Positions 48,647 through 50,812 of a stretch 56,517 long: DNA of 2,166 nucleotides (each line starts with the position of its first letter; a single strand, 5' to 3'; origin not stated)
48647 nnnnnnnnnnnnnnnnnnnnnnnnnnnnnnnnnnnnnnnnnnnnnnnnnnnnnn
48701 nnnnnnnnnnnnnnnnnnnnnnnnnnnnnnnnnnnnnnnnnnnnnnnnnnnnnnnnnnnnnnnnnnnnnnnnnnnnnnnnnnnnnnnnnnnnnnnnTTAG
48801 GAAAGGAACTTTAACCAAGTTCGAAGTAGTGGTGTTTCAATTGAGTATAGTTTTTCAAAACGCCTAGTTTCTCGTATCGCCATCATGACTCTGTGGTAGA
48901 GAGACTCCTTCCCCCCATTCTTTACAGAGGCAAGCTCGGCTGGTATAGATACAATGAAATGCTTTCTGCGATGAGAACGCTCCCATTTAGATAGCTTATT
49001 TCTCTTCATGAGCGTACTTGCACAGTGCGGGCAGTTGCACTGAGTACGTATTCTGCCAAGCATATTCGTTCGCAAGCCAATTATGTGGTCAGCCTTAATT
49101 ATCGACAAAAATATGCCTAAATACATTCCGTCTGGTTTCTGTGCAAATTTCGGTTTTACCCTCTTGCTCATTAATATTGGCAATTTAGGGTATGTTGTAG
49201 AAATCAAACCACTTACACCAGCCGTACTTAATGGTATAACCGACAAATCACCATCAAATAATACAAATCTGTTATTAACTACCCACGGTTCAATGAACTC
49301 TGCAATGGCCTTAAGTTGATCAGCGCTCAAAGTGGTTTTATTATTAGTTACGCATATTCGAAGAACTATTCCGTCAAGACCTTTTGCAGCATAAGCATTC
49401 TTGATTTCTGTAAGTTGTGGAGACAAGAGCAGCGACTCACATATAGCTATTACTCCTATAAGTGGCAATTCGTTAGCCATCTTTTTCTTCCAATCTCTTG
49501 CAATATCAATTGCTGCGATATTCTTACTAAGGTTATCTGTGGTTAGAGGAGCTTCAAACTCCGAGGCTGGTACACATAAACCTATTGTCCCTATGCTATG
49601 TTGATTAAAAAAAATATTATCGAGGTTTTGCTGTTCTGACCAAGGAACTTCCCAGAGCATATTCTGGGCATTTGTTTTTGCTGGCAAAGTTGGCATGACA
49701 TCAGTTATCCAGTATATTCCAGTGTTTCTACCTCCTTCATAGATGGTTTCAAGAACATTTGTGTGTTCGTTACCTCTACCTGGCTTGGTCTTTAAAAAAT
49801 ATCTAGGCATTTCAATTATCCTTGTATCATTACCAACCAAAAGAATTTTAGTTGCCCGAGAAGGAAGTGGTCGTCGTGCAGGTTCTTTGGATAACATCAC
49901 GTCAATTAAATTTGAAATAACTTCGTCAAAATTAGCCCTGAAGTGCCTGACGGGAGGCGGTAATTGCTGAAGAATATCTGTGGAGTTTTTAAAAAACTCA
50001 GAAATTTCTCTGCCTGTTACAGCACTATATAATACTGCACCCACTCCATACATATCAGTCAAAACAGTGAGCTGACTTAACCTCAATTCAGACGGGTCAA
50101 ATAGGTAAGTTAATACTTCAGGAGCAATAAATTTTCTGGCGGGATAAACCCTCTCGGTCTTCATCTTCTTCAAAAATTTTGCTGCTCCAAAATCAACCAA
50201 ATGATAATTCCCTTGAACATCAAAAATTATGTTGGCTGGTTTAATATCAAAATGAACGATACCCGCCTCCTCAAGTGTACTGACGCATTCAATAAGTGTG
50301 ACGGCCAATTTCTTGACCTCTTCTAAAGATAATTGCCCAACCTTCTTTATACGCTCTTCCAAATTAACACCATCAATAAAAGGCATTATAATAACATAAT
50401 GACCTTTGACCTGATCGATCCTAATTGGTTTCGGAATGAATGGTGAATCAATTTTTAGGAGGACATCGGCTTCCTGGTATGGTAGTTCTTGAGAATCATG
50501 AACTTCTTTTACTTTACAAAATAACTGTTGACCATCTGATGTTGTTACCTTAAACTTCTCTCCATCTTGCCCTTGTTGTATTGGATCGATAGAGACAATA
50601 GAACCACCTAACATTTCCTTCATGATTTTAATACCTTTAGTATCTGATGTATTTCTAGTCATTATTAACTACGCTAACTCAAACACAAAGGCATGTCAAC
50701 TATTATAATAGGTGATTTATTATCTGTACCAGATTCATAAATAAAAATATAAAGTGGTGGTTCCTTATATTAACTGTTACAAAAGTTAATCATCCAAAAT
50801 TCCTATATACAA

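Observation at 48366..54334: Ser/Thr kinase fused to a TGT/DpdA-like CxCxxC domain, next to two small PD-(D/E)xK proteins and an MmeI-type RM enzyme: candidate undescribed defence module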

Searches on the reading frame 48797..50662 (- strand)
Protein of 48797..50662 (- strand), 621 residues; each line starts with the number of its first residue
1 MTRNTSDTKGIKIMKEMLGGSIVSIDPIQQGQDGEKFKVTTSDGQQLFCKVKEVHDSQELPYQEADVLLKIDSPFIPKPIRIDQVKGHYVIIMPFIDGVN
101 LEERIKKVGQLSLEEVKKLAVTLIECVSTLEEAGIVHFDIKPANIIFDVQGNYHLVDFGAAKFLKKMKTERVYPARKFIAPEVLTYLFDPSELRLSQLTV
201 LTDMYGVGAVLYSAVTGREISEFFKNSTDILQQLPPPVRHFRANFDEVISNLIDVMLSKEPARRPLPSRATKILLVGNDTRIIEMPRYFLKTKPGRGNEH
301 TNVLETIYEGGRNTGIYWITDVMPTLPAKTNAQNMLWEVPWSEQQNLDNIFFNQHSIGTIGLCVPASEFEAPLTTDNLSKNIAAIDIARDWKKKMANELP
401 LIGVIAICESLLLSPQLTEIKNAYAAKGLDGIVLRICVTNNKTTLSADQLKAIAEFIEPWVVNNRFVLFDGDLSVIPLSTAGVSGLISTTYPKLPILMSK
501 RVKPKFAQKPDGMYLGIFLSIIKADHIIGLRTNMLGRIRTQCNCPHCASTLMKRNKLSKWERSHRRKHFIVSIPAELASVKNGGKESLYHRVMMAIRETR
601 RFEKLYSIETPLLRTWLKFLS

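Call 3: search_protein_families(library=pfam, proteins=[window:48797-50662:-], max_evalue=0.1)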
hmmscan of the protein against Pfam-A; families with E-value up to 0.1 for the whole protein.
window:48797-50662:- (621 aa): 7 families
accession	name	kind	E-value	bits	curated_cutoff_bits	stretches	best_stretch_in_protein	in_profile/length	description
PF00069.31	Pkinase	-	4.6e-30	105.3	31.7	1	30-270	9-257/263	Protein kinase domain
PF07714.23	PK_Tyr_Ser-Thr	-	2.2e-11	44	23.1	1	30-265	9-249/258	Protein tyrosine and serine/threonine kinase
PF01636.29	APH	-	4.9e-09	36.7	23.2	2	25-130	2-107/239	Phosphotransferase enzyme family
PF03109.22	ABC1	-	3.5e-07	30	22.9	1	82-169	136-222/244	ABC1 atypical kinase-like domain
PF14531.12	Kinase-like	-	1.2e-06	28.5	25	1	110-213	139-243/289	Kinase-like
PF01163.29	RIO1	-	4.8e-05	23.5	22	1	67-159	61-149/187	RIO domain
PF01783.29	Ribosomal_L32p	-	0.03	14.9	21.3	1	555-595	5-44/56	Ribosomal L32p protein family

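Call 4: search_protein_families(library=padloc, proteins=[window:48797-50662:-], max_evalue=0.1)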
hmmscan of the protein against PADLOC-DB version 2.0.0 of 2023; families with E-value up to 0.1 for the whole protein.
window:48797-50662:- (621 aa): 36 families (the best 25 are shown)
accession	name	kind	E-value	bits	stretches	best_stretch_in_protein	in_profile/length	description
PDLC04138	mad6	-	4.4e-31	106.5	1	37-266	68-302/659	mads_6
PDLC04042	PD-T4-6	-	2.3e-27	94.4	1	55-266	50-260/292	-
PDLC04044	PD-T4-6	-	3.1e-24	83.8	1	25-273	37-285/372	-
PDLC04047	PD-T4-6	-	1.1e-21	75.3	1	63-264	60-258/327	-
PDLC04053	PD-T4-6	-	7.2e-21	72.9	1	62-265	57-258/311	-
PDLC04057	PD-T4-6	-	1.1e-19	68.8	1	63-264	57-256/443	-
PDLC03920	MkoA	-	1.5e-19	67.9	1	33-269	31-266/1112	-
PDLC04054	PD-T4-6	-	6.3e-19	66.6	1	84-266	81-261/347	-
PDLC04039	PD-T4-6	-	6.5e-19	66.3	1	82-264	82-261/458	-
PDLC04061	PD-T4-6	-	6.4e-18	63.5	1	88-264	94-269/510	-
PDLC04043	PD-T4-6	-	6.7e-18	63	1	71-264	72-263/452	-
PDLC04045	PD-T4-6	-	8.3e-18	62.5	1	53-226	77-251/350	-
PDLC04048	PD-T4-6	-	8.6e-18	62.8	1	64-219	61-210/354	-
PDLC04050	PD-T4-6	-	1.4e-17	61.8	1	64-266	113-314/480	-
PDLC04060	PD-T4-6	-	1.6e-17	61.6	1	88-219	82-207/486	-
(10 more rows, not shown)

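Call 5: search_protein_families(library=ncbifam, proteins=[window:48797-50662:-], max_evalue=0.1)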
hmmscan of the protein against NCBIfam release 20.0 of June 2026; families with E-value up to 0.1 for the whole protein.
window:48797-50662:- (621 aa): 23 families
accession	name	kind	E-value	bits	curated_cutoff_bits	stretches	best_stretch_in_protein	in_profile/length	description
NF033483.0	PknB_PASTA_kin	equivalog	4.8e-20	72.1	450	1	83-265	76-255/563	Stk1 family PASTA domain-containing Ser/Thr kinase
NF047741.1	antiphage_MADS6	equivalog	1.5e-19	69.9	460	2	132-266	317-449/612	methylation-associated defense system protein kinase MAD6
NF038150.1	lanthi_synth_IV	equivalog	1e-14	53.9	650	1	55-274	233-453/851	class IV lanthionine synthetase LanL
NF033442.0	BREX_PglW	equivalog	7.8e-14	50.4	990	1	41-158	533-657/1391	BREX system serine/threonine kinase PglW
TIGR03724.2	arch_bud32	equivalog_domain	1e-09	38.2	125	1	63-168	42-138/193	KEOPS complex kinase/ATPase Bud32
NF011464.0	PRK14879.1-7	equivalog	2.3e-09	37.3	246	1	83-169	75-157/221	Kae1-associated kinase Bud32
NF011463.0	PRK14879.1-4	equivalog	2.6e-09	36.8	188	1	64-170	68-169/237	Kae1-associated kinase Bud32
TIGR03903.1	TOMM_kin_cyc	equivalog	4.4e-09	34.7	705.75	1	92-236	57-204/1267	TOMM system kinase/cyclase fusion protein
NF038151.1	lanthi_synth_III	equivalog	1.2e-08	33.9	575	1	55-182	264-403/833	class III lanthionine synthetase LanKC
NF052427.1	StpK7MSMEG_1200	equivalog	6.6e-08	31.5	900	1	83-251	76-245/601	serine/threonine protein kinase StpK7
NF011461.0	PRK14879.1-2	equivalog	7.3e-07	29.2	372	1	76-162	67-147/225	Kae1-associated kinase Bud32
NF011460.0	PRK14879.1-1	equivalog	1.5e-06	27.5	199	1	87-162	84-158/232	Kae1-associated kinase Bud32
NF007174.0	PRK09605.1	equivalog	4.5e-06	25.4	447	1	63-167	385-479/535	bifunctional N(6)-L-threonylcarbamoyladenine synthase/serine/threonine protein kinase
NF053615.1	SerThrKinAfsKStmc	equivalog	8e-06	24.8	1300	1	98-162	96-159/809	protein serine/threonine kinase AfsK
NF043056.1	T4SS_LegK1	equivalog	3e-05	22.8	550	1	91-185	156-262/516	Dot/Icm T4SS effector kinase LegK1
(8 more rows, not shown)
